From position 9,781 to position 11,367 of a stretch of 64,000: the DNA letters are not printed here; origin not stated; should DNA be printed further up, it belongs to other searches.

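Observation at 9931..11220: Complete NarL-type response regulator (REC + LuxR HTH) fused to a class III nucleotide cyclase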

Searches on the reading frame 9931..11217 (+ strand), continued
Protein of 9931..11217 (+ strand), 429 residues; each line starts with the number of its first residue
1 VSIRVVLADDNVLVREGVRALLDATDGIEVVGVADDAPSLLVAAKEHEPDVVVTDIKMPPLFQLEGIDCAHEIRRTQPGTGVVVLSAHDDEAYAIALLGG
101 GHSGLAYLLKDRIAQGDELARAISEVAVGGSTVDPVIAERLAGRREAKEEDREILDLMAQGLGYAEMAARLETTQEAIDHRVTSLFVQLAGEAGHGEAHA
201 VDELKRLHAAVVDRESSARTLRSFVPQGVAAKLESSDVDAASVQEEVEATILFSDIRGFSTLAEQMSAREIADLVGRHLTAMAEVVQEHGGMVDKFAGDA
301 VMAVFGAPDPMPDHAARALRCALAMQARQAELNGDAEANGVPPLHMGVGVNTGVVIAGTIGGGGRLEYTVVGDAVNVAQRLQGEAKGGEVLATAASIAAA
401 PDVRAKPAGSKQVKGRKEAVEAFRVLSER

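Call 22: search_protein_families(library=pfam, proteins=[P0123, P0124, P0126, P0139, P0160, P0131, P0137, P0141, P0142, P0213], max_evalue=0.1)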
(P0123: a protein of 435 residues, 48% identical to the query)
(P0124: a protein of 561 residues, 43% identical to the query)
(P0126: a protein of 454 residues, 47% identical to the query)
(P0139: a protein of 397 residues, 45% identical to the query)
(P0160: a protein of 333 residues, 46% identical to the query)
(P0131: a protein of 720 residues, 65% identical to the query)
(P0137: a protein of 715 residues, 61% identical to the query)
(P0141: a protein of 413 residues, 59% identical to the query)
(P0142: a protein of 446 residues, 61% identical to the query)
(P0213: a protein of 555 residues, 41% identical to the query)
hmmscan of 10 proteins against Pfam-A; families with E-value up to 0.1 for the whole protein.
P0123 (435 aa): 4 families
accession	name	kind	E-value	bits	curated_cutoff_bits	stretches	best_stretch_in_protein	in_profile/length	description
PF00211.25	Guanylate_cyc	-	8.9e-25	87.8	21.9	1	248-417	8-176/183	Adenylate and Guanylate cyclase catalytic domain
PF00072.30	Response_reg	-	1.6e-16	60.8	30.2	1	4-102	1-94/111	Response regulator receiver domain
PF08281.18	Sigma70_r4_2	-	0.0039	17.3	25.7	1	154-191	15-53/54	Sigma-70, region 4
PF02625.21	XdhC_CoxI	-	0.028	14.8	24.3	0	353-378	34-58/68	XdhC and CoxI family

P0124 (561 aa): 4 families
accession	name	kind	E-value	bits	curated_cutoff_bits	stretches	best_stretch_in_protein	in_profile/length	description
PF00072.30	Response_reg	-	1.6e-41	141.4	30.2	2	446-555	1-109/111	Response regulator receiver domain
PF00211.25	Guanylate_cyc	-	3e-20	73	21.9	1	251-422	7-174/183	Adenylate and Guanylate cyclase catalytic domain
PF21993.1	TetR_C_13_2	-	0.024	15.4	27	0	163-198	21-56/103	Transcriptional regulator LmrA/YxaF-like, C-terminal domain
PF18321.7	3HCDH_RFF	-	0.052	14.3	23.6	0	477-498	5-26/69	3-hydroxybutyryl-CoA dehydrogenase reduced Rossmann-fold domain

P0126 (454 aa): 2 families
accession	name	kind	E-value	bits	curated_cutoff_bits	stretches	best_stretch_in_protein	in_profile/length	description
PF00211.25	Guanylate_cyc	-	7.4e-20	71.7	21.9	1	252-428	8-175/183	Adenylate and Guanylate cyclase catalytic domain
PF00072.30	Response_reg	-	1.6e-15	57.7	30.2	1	6-106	1-96/111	Response regulator receiver domain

P0139 (397 aa): 2 families
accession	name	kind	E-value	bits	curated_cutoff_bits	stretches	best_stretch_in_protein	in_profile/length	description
PF00072.30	Response_reg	-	1.7e-16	60.8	30.2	1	25-125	1-96/111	Response regulator receiver domain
PF00211.25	Guanylate_cyc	-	6.9e-05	22.9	21.9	1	271-332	8-69/183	Adenylate and Guanylate cyclase catalytic domain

P0160 (333 aa): 1 family
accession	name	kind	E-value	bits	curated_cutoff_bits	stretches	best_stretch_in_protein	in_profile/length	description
PF00072.30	Response_reg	-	0.05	14.2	30.2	0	71-104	62-95/111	Response regulator receiver domain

P0131 (720 aa): 2 families
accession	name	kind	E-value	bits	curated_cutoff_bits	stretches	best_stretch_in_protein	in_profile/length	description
PF00211.25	Guanylate_cyc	-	1.2e-22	80.8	21.9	1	525-693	8-173/183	Adenylate and Guanylate cyclase catalytic domain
PF17686.6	DUF5534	-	0.037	14.7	26.3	1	179-226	69-115/183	Family of unknown function (DUF5534)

P0137 (715 aa): 3 families
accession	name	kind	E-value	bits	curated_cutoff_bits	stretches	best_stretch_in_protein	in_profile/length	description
PF00211.25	Guanylate_cyc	-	4.8e-21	75.6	21.9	1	521-674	8-156/183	Adenylate and Guanylate cyclase catalytic domain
PF01590.32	GAF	-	6e-05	24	22.4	1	373-478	3-131/133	GAF domain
PF13492.12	GAF_3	-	0.022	15.6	27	0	373-480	3-127/129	GAF domain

P0141 (413 aa): 2 families
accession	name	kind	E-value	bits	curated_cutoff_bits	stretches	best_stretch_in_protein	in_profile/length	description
PF00211.25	Guanylate_cyc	-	1.6e-24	86.9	21.9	1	202-379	4-178/183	Adenylate and Guanylate cyclase catalytic domain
PF01148.25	CTP_transf_1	-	0.088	13.1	24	0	241-262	234-255/264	Cytidylyltransferase family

P0142 (446 aa): 2 families
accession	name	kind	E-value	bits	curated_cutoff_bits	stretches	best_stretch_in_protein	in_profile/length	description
PF00211.25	Guanylate_cyc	-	7e-27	94.6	21.9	1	260-411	6-154/183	Adenylate and Guanylate cyclase catalytic domain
PF01590.32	GAF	-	0.0082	17.1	22.4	0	118-172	3-58/133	GAF domain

P0213 (555 aa): 5 families
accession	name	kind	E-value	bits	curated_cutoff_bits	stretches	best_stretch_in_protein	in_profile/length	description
PF00211.25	Guanylate_cyc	-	1.1e-22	80.9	21.9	1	350-528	7-175/183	Adenylate and Guanylate cyclase catalytic domain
PF00672.30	HAMP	-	2.2e-16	60.3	25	1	267-316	2-51/53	HAMP domain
PF14827.12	dCache_3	-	2.1e-11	44.3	25.7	1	40-205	2-171/239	Double sensory domain of two-component sensor kinase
PF05228.19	CHASE4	-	0.0026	18.3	26.2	1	102-195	47-139/140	CHASE4 domain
PF20501.3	MbhE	-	0.072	13.6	27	0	323-367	22-66/98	MBH, subunit E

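Call 28: find_related_loci(query=A3, collection=genome_contigs, flank=6000)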
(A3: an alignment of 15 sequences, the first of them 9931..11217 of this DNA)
Query A3 (429 aa) in genome_contigs; peptide patterns used: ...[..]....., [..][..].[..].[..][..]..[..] (x = any residue, [..] = any of these).
599 stretches matched a pattern (row limit reached: there are more); 587 encode a relative of the query (tblastn E <= 1e-3); the best 80 are kept; 80 distinct loci.
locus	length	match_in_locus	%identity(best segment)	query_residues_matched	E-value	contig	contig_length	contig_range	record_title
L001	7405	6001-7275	71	1-429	0e+0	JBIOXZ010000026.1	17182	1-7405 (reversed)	MAG: Actinomycetota bacterium isolate MAG043 k127_1651205, whole genome shotgun sequence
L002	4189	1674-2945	70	1-426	0e+0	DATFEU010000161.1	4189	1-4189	MAG TPA_asm: Actinomycetota bacterium isolate SMAG_U8616 k141_77672, whole genome shotgun sequence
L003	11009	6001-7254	70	1-426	0e+0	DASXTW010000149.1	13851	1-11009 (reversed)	MAG TPA_asm: Actinomycetota bacterium isolate SMAG_U4702 k141_1786857, whole genome shotgun sequence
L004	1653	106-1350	70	3-425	0e+0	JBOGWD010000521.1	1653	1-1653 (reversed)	MAG: Actinomycetota bacterium isolate M3-S_maxbin2.bin.153 k127_216832, whole genome shotgun sequence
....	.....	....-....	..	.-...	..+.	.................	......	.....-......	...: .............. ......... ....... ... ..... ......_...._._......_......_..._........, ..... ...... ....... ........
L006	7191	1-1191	72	29-429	0e+0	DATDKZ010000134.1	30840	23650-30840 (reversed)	MAG TPA_asm: Actinomycetota bacterium isolate SMAG_U371 k141_1515251, whole genome shotgun sequence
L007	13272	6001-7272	69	1-426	0e+0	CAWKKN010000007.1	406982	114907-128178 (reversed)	MAG: uncultured Actinomycetes bacterium isolate MFD03975.bin.2.20 genome assembly, contig: contig_99463, whole genome sh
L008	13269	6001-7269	69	1-426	0e+0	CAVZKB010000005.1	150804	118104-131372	MAG: uncultured Actinomycetes bacterium isolate MFD05442.bin.1.261 genome assembly, contig: contig_15836, whole genome s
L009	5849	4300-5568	71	1-426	0e+0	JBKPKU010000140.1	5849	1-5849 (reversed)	MAG: Actinomycetota bacterium isolate GS_HAYS_MAG_00110 GS_HAYS_000001330416, whole genome shotgun sequence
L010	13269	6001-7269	69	1-426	0e+0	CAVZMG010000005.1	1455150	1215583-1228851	MAG: uncultured Actinomycetes bacterium isolate MFD02134.bin.1.239 genome assembly, contig: contig_3430, whole genome sh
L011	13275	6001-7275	70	1-428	0e+0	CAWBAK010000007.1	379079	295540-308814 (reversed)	MAG: uncultured Actinomycetes bacterium isolate MFD09206.bin.1.69 genome assembly, contig: contig_8427, whole genome sho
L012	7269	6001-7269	69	1-425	0e+0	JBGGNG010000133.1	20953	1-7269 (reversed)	MAG: Actinomycetota bacterium isolate bin.036 k141_273779, whole genome shotgun sequence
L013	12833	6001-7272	70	1-426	0e+0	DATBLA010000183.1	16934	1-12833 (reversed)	MAG TPA_asm: Actinomycetota bacterium isolate SMAG_U3960 k141_1909566, whole genome shotgun sequence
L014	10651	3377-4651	70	1-428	0e+0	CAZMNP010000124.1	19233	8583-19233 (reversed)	MAG TPA_asm: uncultured Actinomycetes bacterium isolate binchicken_co31_380 genome assembly, contig: k141_441824, whole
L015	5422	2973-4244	67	1-425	0e+0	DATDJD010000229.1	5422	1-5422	MAG TPA_asm: Actinomycetota bacterium isolate SMAG_U321 k141_2049801, whole genome shotgun sequence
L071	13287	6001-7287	46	3-427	4e-106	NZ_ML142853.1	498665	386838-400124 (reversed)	Phytoactinopolyspora endophytica strain EGI 60009 Scaffold5, whole genome shotgun sequence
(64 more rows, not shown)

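Call 38: fold_search(model_id=the predicted structure, library=pdb)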
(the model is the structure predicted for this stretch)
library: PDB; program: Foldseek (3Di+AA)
matches with E <= 10: 1661; with E <= 0.001: 486
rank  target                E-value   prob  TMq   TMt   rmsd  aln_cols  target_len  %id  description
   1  6fht_A                8.4e-21  1.00  0.44  0.26  10.1       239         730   33  Crystal structure of an artificial phytochrome regulated adenylate/guanylate cyclase in its dark adapted Pr form (released 2018-04-18)
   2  6fht_B                1.3e-20  1.00  0.44  0.27   8.3       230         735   33  Crystal structure of an artificial phytochrome regulated adenylate/guanylate cyclase in its dark adapted Pr form (released 2018-04-18)
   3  3r5g_B                4.0e-20  1.00  0.42  0.90   1.5       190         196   33  Crystal structure of the adenylyl cyclase CyaB from P. aeruginosa (released 2012-01-11)
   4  2w01_C                5.9e-20  1.00  0.41  0.84   2.3       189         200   36  Crystal structure of the guanylyl cyclase Cya2 (released 2008-09-30)
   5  3r5g_A                1.1e-19  1.00  0.42  0.91   1.6       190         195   33  Crystal structure of the adenylyl cyclase CyaB from P. aeruginosa (released 2012-01-11)
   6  2w01_A                1.3e-19  1.00  0.40  0.84   2.0       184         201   36  Crystal structure of the guanylyl cyclase Cya2 (released 2008-09-30)
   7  2w01_D                1.6e-19  1.00  0.41  0.86   2.0       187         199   36  Crystal structure of the guanylyl cyclase Cya2 (released 2008-09-30)
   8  1wc1_A                6.3e-19  1.00  0.41  0.87   1.7       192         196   32  Soluble adenylyl cyclase CyaC from S. platensis in complex with Rp- ATPalphaS (released 2004-12-20)
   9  1wc1_B                6.3e-19  1.00  0.40  0.86   2.0       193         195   32  Soluble adenylyl cyclase CyaC from S. platensis in complex with Rp- ATPalphaS (released 2004-12-20)
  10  1wc1_C                6.7e-19  1.00  0.40  0.87   2.1       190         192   32  Soluble adenylyl cyclase CyaC from S. platensis in complex with Rp- ATPalphaS (released 2004-12-20)
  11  2w01_B                1.1e-18  1.00  0.41  0.86   2.0       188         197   36  Crystal structure of the guanylyl cyclase Cya2 (released 2008-09-30)
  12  1wc3_B                2.0e-18  1.00  0.40  0.86   2.2       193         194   32  Soluble adenylyl cyclase CyaC from S. platensis in complex with alpha, beta-methylene-ATP and Strontium (released 2004-12-20)
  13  1wc0_A                5.6e-18  1.00  0.40  0.83   2.2       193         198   32  Soluble adenylyl cyclase CyaC from S. platensis in complex with alpha, beta-methylene-ATP (released 2004-12-20)
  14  1wc0_B                6.3e-18  1.00  0.40  0.85   2.2       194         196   31  Soluble adenylyl cyclase CyaC from S. platensis in complex with alpha, beta-methylene-ATP (released 2004-12-20)
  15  2bw7_B                1.3e-17  1.00  0.40  0.88   1.9       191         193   32  A novel mechanism for adenylyl cyclase inhibition from the crystal structure of its complex with catechol estrogen (released 2005-07-20)
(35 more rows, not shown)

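Call 42: find_encoding_contigs(protein=P0006, flank=9000, max_places=2)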
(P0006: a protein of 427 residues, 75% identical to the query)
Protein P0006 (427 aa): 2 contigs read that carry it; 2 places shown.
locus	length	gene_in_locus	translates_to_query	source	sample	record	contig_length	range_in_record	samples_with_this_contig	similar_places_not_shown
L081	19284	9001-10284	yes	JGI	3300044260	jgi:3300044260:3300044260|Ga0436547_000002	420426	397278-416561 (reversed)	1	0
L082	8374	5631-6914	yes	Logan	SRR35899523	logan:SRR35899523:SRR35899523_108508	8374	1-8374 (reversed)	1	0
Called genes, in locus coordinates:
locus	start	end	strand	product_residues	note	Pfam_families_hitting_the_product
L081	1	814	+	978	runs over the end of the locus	PF02687:FtsX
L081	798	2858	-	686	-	PF07730:HisKA_3, PF02518:HATPase_c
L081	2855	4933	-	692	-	PF01590:GAF (weak), PF07730:HisKA_3, PF02518:HATPase_c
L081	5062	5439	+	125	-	PF00072:Response_reg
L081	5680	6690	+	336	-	PF00027:cNMP_binding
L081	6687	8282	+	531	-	PF01266:DAO, PF01946:Thi4 (weak), PF12831:FAD_oxidored (faint), PF13450:NAD_binding_8, PF01593:Amino_oxidase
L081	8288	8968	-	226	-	PF00072:Response_reg, PF00196:GerE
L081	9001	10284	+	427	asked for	PF00072:Response_reg, PF00211:Guanylate_cyc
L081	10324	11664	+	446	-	PF00211:Guanylate_cyc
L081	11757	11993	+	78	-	PF01037:AsnC_trans_reg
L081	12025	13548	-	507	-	PF00221:Lyase_aromatic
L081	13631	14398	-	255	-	PF01040:UbiA (weak)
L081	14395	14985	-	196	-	PF01209:Ubie_methyltran, PF07021:MetW (weak), PF13489:Methyltransf_23, PF13847:Methyltransf_31, PF13649:Methyltransf_25, PF08241:Methyltransf_11, PF08242:Methyltransf_12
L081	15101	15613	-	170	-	PF05163:DinB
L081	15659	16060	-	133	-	-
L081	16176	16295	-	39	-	-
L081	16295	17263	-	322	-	PF00480:ROK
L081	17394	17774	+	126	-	PF24822:DUF7712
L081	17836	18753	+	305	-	PF00248:Aldo_ket_red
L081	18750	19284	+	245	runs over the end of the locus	PF02678:Pirin, PF17954:Pirin_C_2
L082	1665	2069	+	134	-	PF00072:Response_reg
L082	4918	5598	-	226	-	PF00072:Response_reg, PF00196:GerE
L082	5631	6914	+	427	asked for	PF00072:Response_reg, PF00211:Guanylate_cyc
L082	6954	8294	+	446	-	PF00211:Guanylate_cyc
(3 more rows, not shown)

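Call 43: find_encoding_contigs(protein=P0004, flank=9000, max_places=2)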
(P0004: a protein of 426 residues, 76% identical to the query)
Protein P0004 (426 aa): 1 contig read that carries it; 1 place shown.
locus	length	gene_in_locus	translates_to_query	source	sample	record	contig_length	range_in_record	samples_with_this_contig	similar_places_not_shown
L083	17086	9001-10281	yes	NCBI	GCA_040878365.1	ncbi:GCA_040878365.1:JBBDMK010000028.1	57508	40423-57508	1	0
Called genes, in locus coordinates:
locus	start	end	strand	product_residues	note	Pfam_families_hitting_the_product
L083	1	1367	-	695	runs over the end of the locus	PF07730:HisKA_3, PF02518:HATPase_c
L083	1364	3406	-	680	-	PF07730:HisKA_3, PF02518:HATPase_c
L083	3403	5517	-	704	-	PF01590:GAF (faint), PF07730:HisKA_3, PF02518:HATPase_c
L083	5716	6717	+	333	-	PF00027:cNMP_binding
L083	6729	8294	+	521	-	PF00890:FAD_binding_2 (faint), PF01266:DAO, PF01494:FAD_binding_3 (faint), PF01593:Amino_oxidase, PF01946:Thi4 (weak), PF03486:HI0933_like (faint), PF07992:Pyr_redox_2 (faint), PF13450:NAD_binding_8, +1 more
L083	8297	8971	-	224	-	PF00072:Response_reg, PF00196:GerE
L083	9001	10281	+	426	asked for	PF00072:Response_reg, PF00211:Guanylate_cyc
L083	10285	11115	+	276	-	-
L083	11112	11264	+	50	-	-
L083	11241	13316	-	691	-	PF00582:Usp, PF03109:ABC1, PF27536:UbiB_helical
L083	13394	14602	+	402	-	PF01321:Creatinase_N (weak), PF00557:Peptidase_M24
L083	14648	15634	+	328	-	PF00005:ABC_tran, PF13304:AAA_21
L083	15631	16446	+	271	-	PF01061:ABC2_membrane, PF12698:ABC2_membrane_3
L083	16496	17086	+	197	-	PF08240:ADH_N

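Call 69: search_protein_families(library=pfam, proteins=[L081:10324-11661:+, L081:5062-5436:+, L083:10285-11112:+, L071:6001-7287:+], max_evalue=0.01)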
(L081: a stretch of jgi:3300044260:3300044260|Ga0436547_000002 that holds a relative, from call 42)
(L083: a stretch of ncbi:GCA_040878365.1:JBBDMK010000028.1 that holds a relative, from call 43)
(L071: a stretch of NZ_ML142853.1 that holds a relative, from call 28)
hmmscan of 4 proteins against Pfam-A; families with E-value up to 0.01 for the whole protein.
L081:10324-11661:+ (446 aa): 1 family
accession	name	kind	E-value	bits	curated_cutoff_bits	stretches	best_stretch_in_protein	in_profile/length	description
PF00211.25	Guanylate_cyc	-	2.1e-08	34.4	21.9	1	290-443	9-181/183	Adenylate and Guanylate cyclase catalytic domain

L081:5062-5436:+ (125 aa): 1 family
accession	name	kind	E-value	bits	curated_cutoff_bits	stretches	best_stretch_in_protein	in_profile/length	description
PF00072.30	Response_reg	-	1.6e-23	83.5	30.2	1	5-116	1-109/111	Response regulator receiver domain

L083:10285-11112:+ (276 aa): 1 family
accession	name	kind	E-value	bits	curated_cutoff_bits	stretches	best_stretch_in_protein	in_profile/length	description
PF01545.26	Cation_efflux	-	0.0036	17.5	26.6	0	108-203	30-124/198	Cation efflux family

L071:6001-7287:+ (429 aa): 3 families
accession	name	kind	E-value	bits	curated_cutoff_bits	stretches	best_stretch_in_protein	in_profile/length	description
PF00211.25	Guanylate_cyc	-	6e-21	75.3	21.9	1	249-421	8-176/183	Adenylate and Guanylate cyclase catalytic domain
PF00072.30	Response_reg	-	2.1e-17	63.8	30.2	1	3-103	1-96/111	Response regulator receiver domain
PF00196.25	GerE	-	0.0094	16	23.5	0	149-178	3-32/57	Bacterial regulatory proteins, luxR family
